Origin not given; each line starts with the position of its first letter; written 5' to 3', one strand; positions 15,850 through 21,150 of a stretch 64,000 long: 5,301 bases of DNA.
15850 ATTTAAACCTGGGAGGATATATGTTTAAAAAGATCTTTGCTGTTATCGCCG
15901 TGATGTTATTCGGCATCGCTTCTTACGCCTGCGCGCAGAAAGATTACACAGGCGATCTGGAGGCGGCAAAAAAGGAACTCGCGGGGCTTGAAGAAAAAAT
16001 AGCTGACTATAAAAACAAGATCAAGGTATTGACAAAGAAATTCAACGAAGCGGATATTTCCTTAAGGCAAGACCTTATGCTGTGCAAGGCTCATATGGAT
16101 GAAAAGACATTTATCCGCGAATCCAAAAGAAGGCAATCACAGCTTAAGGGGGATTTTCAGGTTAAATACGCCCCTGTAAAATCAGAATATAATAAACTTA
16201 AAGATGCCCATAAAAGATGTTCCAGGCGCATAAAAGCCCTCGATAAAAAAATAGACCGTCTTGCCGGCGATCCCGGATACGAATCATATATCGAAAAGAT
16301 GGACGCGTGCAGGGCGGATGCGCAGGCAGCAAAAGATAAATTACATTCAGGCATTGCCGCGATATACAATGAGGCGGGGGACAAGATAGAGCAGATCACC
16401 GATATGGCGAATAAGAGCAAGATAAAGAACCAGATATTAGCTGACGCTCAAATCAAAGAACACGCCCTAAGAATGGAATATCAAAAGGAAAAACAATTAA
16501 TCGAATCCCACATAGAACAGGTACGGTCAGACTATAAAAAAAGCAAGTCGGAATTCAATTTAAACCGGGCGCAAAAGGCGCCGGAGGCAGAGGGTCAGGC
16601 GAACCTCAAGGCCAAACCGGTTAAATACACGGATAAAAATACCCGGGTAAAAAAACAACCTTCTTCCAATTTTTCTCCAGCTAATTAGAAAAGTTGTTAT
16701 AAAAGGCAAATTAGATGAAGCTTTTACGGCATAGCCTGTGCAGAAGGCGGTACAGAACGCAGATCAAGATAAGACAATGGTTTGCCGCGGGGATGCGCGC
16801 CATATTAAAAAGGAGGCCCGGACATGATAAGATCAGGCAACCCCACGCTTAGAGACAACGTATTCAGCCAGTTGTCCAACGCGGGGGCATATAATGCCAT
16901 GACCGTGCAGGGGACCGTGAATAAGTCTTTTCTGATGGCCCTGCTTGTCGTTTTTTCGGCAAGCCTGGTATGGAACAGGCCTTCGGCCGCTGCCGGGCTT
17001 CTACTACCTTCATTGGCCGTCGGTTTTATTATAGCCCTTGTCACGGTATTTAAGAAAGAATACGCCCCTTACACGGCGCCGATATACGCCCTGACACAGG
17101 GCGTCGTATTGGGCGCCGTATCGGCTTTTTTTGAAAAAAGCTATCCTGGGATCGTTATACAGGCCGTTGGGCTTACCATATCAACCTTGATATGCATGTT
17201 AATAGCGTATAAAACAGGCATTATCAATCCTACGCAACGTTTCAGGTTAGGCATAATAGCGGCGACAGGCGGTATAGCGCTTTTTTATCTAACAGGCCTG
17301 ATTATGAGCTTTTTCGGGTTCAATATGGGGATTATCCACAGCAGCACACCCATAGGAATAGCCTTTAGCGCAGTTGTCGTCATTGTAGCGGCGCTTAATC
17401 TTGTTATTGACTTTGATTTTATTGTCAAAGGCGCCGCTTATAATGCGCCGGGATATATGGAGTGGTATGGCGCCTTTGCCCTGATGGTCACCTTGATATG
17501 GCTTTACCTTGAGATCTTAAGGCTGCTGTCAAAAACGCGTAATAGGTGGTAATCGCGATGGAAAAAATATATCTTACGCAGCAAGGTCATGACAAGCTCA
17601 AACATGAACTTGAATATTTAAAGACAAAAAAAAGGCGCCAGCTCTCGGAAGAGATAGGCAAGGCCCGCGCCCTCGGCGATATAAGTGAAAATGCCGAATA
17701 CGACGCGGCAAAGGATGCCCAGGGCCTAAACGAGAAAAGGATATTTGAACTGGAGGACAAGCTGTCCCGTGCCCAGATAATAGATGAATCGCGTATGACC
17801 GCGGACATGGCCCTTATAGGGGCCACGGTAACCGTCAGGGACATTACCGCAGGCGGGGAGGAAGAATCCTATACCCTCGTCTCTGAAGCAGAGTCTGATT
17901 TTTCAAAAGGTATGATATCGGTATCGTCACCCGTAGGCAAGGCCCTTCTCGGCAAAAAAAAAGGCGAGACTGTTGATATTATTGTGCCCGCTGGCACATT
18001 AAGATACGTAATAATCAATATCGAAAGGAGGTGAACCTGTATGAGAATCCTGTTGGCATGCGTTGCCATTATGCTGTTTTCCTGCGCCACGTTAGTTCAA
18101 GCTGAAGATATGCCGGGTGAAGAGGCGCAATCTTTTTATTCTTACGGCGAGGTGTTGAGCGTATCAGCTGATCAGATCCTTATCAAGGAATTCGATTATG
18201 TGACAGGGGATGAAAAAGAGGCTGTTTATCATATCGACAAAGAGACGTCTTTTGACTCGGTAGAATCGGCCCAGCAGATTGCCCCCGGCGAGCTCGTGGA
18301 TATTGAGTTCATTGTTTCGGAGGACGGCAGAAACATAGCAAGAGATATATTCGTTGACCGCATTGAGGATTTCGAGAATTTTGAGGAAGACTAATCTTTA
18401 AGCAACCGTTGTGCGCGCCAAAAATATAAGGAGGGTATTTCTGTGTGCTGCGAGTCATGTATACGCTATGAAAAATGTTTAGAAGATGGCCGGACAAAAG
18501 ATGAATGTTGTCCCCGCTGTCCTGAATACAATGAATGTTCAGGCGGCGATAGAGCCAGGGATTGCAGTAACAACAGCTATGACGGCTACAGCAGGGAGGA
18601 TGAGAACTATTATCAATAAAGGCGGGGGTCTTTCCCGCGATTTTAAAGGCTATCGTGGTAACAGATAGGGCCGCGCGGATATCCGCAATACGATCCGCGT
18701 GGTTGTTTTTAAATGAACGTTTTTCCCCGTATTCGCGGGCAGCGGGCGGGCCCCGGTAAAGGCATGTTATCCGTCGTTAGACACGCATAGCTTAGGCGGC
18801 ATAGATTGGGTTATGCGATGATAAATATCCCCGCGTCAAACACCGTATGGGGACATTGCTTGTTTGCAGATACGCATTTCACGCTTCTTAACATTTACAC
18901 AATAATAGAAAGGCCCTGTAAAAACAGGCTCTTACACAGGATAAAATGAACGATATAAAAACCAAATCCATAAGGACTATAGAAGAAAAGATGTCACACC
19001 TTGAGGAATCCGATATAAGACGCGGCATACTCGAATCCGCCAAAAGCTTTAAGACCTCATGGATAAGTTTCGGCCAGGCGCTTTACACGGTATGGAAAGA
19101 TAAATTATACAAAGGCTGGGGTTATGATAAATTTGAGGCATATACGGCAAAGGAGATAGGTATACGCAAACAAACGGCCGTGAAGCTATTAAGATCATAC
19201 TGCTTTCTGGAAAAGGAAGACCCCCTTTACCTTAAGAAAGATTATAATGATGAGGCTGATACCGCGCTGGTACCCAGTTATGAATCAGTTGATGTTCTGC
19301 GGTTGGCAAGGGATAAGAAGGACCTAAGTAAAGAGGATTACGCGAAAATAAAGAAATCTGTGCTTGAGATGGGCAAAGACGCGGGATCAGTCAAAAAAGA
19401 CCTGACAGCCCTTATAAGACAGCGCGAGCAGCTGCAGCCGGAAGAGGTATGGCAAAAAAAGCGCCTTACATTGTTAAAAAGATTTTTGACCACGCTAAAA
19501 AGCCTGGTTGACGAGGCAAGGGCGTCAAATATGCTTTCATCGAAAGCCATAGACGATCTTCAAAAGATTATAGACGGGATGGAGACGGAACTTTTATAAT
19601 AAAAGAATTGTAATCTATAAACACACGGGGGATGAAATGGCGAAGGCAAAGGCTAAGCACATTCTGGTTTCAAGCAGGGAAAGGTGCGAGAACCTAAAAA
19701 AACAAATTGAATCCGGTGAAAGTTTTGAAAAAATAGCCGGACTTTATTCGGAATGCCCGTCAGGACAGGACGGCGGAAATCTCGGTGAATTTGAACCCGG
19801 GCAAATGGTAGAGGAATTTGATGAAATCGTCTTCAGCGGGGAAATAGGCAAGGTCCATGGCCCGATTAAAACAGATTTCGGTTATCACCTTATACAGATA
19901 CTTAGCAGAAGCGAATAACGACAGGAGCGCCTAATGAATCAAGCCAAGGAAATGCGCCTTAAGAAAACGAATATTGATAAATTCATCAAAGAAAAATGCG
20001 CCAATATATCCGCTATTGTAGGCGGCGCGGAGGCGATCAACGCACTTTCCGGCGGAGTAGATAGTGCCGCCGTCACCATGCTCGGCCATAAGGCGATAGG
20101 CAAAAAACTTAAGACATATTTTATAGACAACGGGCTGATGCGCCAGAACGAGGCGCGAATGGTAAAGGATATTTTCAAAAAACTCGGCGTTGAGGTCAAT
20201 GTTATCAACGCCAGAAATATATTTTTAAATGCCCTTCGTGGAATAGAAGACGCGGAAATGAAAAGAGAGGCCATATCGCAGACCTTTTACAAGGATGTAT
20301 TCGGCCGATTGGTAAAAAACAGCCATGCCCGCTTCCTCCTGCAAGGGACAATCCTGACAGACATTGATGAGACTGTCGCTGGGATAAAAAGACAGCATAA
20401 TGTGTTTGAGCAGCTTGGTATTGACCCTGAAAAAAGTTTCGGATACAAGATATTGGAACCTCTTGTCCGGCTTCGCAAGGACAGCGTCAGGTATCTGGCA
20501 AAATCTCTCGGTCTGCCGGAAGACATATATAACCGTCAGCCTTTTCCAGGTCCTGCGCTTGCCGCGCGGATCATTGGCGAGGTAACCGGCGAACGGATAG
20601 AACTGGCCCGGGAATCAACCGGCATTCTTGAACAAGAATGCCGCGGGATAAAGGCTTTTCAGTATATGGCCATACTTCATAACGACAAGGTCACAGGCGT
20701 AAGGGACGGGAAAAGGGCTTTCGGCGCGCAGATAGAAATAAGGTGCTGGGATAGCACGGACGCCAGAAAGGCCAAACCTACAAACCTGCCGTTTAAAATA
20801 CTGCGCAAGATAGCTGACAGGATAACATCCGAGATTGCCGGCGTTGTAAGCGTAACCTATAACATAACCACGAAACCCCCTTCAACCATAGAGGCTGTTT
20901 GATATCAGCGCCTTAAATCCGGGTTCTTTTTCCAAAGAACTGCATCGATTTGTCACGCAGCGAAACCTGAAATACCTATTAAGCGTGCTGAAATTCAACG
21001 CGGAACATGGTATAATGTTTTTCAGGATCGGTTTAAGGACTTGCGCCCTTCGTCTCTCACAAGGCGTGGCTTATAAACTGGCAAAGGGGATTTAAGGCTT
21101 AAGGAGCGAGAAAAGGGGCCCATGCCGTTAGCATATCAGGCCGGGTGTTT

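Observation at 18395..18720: Unannotated 58-aa Cys-rich micro-protein with consensus SD and strong terminator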

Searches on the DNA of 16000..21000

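Call 5: search_rna_families(source=window, start=16000, end=21000, threshold=evalue, max_evalue=1)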
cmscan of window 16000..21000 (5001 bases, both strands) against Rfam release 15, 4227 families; matches with E-value up to 1: 0.
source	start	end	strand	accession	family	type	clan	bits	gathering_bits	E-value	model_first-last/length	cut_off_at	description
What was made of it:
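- Tried and rejected: Nothing was found, so there is no riboswitch or sRNA at the locus (call 5).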

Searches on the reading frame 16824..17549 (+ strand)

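Call 43: search_protein_families(library=pfam, proteins=[window:16824-17549:+], max_evalue=0.00001)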
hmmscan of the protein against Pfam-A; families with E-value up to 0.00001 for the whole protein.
window:16824-17549:+ (242 aa): 2 families
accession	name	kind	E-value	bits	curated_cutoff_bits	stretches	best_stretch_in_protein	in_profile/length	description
PF12811.12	BaxI_1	-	3.3e-72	243.3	26.2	1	6-239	1-232/233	Bax inhibitor 1 like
PF01027.25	Bax1-I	-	8.4e-09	35.9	34.1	1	22-235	7-207/207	Inhibitor of apoptosis-promoting Bax1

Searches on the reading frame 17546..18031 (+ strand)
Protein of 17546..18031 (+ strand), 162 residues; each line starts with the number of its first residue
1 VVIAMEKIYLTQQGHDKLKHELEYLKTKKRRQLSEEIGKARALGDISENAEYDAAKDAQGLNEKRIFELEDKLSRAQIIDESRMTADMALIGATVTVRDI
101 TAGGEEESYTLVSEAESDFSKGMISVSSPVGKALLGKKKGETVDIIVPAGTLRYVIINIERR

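Call 6: search_protein_families(library=pfam, proteins=[window:17546-18031:+], max_evalue=1)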
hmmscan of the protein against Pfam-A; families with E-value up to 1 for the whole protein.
window:17546-18031:+ (162 aa): 4 families
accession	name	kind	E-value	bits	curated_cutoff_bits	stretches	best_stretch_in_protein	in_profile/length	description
PF03449.20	GreA_GreB_N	-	1.1e-27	96.4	24.5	1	8-78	1-71/71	Transcription elongation factor, N-terminal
PF01272.25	GreA_GreB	-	7.3e-24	84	26.9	1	86-160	3-76/77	Transcription elongation factor, GreA/GreB, C-term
PF06008.19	Laminin_I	-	0.04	14.1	34.6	1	16-93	165-241/259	Laminin Domain I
PF16796.11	Microtub_bd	-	0.047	14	27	1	48-117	47-114/155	Microtubule binding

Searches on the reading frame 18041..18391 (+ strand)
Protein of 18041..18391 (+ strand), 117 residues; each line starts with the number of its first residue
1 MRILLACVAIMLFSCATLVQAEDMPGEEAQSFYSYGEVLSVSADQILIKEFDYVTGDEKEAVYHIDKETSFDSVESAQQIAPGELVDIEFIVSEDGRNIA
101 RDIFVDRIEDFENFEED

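Call 6: search_protein_families(library=pfam, proteins=[window:18041-18391:+], max_evalue=1)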
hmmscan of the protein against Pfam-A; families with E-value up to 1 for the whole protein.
window:18041-18391:+ (117 aa): 1 family
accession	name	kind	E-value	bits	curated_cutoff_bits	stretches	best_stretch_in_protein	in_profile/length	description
PF18914.6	DUF5666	-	9.7e-05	23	27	1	36-103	2-59/60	Domain of unknown function (DUF5666)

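Call 14: search_protein_families(library=ncbifam, proteins=[window:18041-18391:+], max_evalue=1)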
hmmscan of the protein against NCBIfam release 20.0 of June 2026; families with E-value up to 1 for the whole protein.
window:18041-18391:+ (117 aa): 0 families
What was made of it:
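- On RiPP precursor (ranthipeptide/SCIFF, sactipeptide or lanthipeptide type): NCBIfam returned 0 families (call 14).
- Closest known: Cys-rich zinc-finger micro-proteins of archaea and bacteria. Different: There is no CPxCG knuckle and no SCIFF model hit (call 14).
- There is no hit to any metallothionein model (calls 6, 14). There are no NCBIfam precursor hits (call 14).
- Tried and rejected: Nothing was found (calls 6, 14).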

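Call 48: list_cluster_members(proteins=[window:18443-18616:+, window:18041-18391:+, window:18946-19596:+, window:18486-18665:+])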
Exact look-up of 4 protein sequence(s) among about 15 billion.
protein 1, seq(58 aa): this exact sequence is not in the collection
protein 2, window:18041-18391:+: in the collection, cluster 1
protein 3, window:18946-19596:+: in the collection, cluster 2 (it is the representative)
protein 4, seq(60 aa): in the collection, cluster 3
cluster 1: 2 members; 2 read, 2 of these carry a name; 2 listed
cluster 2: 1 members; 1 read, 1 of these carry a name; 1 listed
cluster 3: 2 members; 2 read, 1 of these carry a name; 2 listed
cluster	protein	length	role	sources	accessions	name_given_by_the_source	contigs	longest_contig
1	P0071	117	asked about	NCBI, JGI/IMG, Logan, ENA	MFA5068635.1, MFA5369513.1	MAG: hypothetical protein WC300_02185 [Candidatus Omnitrophota bacterium]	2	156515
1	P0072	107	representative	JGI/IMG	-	hypothetical protein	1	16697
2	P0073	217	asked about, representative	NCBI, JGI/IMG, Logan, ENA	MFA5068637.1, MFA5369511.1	MAG: hypothetical protein WC300_02175 [Candidatus Omnitrophota bacterium] | hypothetical protein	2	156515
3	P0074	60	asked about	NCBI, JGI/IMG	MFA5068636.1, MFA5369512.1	MAG: hypothetical protein WC300_02180 [Candidatus Omnitrophota bacterium] | hypothetical protein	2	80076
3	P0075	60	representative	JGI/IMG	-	-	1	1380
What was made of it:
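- It has no homologues beyond near-identical copies (call 48).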

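Call 51: find_homologous_proteins(query=window:18041-18391:+, max_evalue=0.001)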
Query window:18041-18391:+ (117 aa): 8 proteins with E <= 0.001 among 8 candidates.
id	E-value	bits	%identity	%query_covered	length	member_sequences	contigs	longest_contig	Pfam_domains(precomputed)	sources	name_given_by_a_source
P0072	1.1e-60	221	100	91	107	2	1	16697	-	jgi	jgi:hypothetical protein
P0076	2.0e-38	149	62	92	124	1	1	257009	-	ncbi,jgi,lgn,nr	ncbi:MAG: hypothetical protein PHV77_01900 [Candidatus Omnitrophica bacterium]|jgi:hypothetical prot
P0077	4.0e-34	135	57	97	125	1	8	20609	PF18914.7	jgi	jgi:hypothetical protein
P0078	8.1e-33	131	56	97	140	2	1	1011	PF18914.7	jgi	jgi:hypothetical protein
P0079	8.1e-33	131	56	96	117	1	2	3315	-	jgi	jgi:hypothetical protein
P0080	2.2e-30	123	55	96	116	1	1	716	PF18914.7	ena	-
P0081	9.0e-30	121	56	96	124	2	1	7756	PF18914.7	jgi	jgi:hypothetical protein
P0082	5.3e-20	90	39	97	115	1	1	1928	-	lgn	-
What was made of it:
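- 18041..18394 (+): Partner gene. It encodes a 117-aa acidic secreted protein with a Sec signal peptide, a DUF5666-like 5-stranded OB/beta-barrel and an acidic tail. Pfam DUF5666 scores E=9.7e-5, below the curated cut-off (call 6); four homologues carry PF18914 (call 51).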

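Call 58: predict_structure(alignment_id=A5)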
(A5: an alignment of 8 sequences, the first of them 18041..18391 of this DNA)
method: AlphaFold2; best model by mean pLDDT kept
length: 117 residues; sequences in the alignment: 8
mean_pLDDT: 82.8   pTM: 0.64
mean pLDDT of the five models: 82.8, 81.7, 81.0, 80.9, 80.0
residues with pLDDT >= 90: 66; 70-90: 21; 50-70: 24; < 50: 6
segments of 3 or more residues with pLDDT < 50: 22-26
pLDDT, mean of each block of 10 residues (from residue 1): 72 62 53 95 97 90 96 92 96 95 84 53
secondary structure, 60 per line:
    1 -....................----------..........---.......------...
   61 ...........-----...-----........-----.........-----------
elements in order: H2-21 E32-41 E45-51 E58-71 E85-92 E98-106
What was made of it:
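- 18041..18394 (+): The AF2 model has pLDDT 82.8 (call 58).
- On CusF/SilF metallochaperone (partner protein 18041-18394): The AF2 model has pLDDT 82.8 and five strands (call 58).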

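Call 60: fold_search(model_id=the predicted structure, library=pdb)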
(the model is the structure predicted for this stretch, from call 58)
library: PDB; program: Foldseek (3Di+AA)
matches with E <= 10: 1074; with E <= 0.001: 1
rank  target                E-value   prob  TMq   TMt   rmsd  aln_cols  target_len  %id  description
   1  1zeq                  7.0e-05  1.00  0.54  0.74   4.1        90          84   20  1.5 A Structure of apo-CusF residues 6-88 from Escherichia coli (released 2005-08-02)
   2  9f2a_A                2.5e-03  1.00  0.42  0.13   4.5        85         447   14  Pyrococcus abyssi PolD in complex with Rpa2 winged-helix domain class 2 (composite map) (released 2024-12-04)
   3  6t8h_A                3.2e-03  1.00  0.43  0.14   4.6        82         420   17  Cryo-EM structure of the DNA-bound PolD-PCNA processive complex from P. abyssi (released 2020-03-04)
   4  9f29_A                3.8e-03  1.00  0.43  0.13   3.5        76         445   17  Pyrococcus abyssi PolD in complex with Rpa2 winged-helix domain class 1 (composite map) (released 2024-12-04)
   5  8k9w_A                5.3e-03  1.00  0.40  0.12   5.5        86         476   15  Crystal structure of plasmodium LysRS complexing with ASP3026 derived LysRS inhibitor 4 (ADKI4) (released 2024-06-26)
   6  8k9x_B                5.7e-03  1.00  0.44  0.13   8.1       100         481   13  Crystal structure of plasmodium LysRS complexing with ASP3026 derived LysRS inhibitor 5 (ADKI5) (released 2024-06-26)
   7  7bt5_B                5.7e-03  1.00  0.41  0.12   8.6       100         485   15  Crystal structure of plasmodium LysRS complexing with an antitumor compound (released 2020-09-30)
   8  9g8n_J                6.0e-03  1.00  0.42  0.28   8.6        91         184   12  80S-bound human Ski2-exosome complex (released 2024-10-16)
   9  8ylw_A                6.3e-03  1.00  0.37  0.11   9.4       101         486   16  Crystal Structure of Lysyl-tRNA Synthetase from Plasmodium falciparum complexed with Lys-AMS (released 2025-09-10)
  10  7bt5_A                6.7e-03  1.00  0.44  0.13   8.3        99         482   14  Crystal structure of plasmodium LysRS complexing with an antitumor compound (released 2020-09-30)
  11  1bkb                  7.1e-03  1.00  0.35  0.31   3.9        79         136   19  INITIATION FACTOR 5A FROM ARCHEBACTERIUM PYROBACULUM AEROPHILUM (released 1998-11-04)
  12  6ka6_A                7.9e-03  1.00  0.39  0.12   8.5       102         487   14  Crystal structure of plasmodium lysyl-tRNA synthetase in complex with a cladosporin derivative 1 (released 2020-04-08)
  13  8bwv_A                8.3e-03  1.00  0.45  0.63   4.0        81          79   16  Crystal Structure of SilF Cu(I) (released 2024-01-24)
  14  6agt_C                8.3e-03  1.00  0.39  0.12   8.6       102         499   14  Crystal structure of PfKRS complexed with chromone inhibitor (released 2019-03-13)
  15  5zh4_B                8.8e-03  1.00  0.44  0.13   8.3        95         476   15  CRYSTAL STRUCTURE OF PfKRS WITH INHIBITOR CLADO-7 (released 2018-06-27)
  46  2l55_MODEL_1_A        1.5e-02  1.00  0.49  0.66   3.7        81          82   10  Solution structure of the C-terminal domain of SilB from Cupriavidus metallidurans (released 2011-02-23)
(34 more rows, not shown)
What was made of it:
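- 18041..18394 (+): Its best PDB fold match is CusF 1zeq (E=7e-5, TM 0.74), with SilF and the SilB C-terminal domain also listed (call 60).
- On CusF/SilF metallochaperone (partner protein 18041-18394): Foldseek gives 1zeq at E=7e-5 and also lists 8bwv (SilF) and 2l55 (SilB-C) (call 60).
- Closest known: CusF/SilF periplasmic Cu. Same: CusF 1zeq is the best PDB match (E=7e-5, TM 0.74 on the target), and SilF and the SilB C-domain are also listed (call 60).
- The best match is CusF, followed by SilF and SilB-C (calls 58, 60). The partner's best PDB match is the Cu/Ag chaperone CusF (call 60).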

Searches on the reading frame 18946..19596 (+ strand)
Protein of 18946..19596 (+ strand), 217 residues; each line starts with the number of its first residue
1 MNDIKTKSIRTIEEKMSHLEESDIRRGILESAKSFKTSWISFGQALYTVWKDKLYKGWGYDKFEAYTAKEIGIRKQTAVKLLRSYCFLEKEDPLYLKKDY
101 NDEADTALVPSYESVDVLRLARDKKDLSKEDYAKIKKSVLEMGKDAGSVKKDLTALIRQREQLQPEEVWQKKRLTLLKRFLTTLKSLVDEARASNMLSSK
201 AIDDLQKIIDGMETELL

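Call 6: search_protein_families(library=pfam, proteins=[window:18946-19596:+], max_evalue=1)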
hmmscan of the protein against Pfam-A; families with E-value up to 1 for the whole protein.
window:18946-19596:+ (217 aa): 3 families
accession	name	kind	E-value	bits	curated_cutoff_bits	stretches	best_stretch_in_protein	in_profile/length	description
PF05816.16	TelA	-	0.0021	17.6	30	1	131-216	26-113/332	Toxic anion resistance protein (TelA)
PF06419.17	COG6_N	-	0.065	13.8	27.4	1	129-182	46-99/114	Conserved oligomeric complex COG6, N-terminal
PF22296.2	bAvd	-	0.11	13.4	40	0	117-152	70-106/107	bAvd-like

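Call 14: search_protein_families(library=ncbifam, proteins=[window:18946-19596:+], max_evalue=1)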
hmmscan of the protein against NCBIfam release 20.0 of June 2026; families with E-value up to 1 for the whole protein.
window:18946-19596:+ (217 aa): 1 family
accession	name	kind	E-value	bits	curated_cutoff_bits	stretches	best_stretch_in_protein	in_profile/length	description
TIGR03483.1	FtsZ_alphas_C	equivalog_domain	0.067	13.9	62.95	1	155-200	14-59/121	cell division protein FtsZ, alphaProteobacterial C-terminal extension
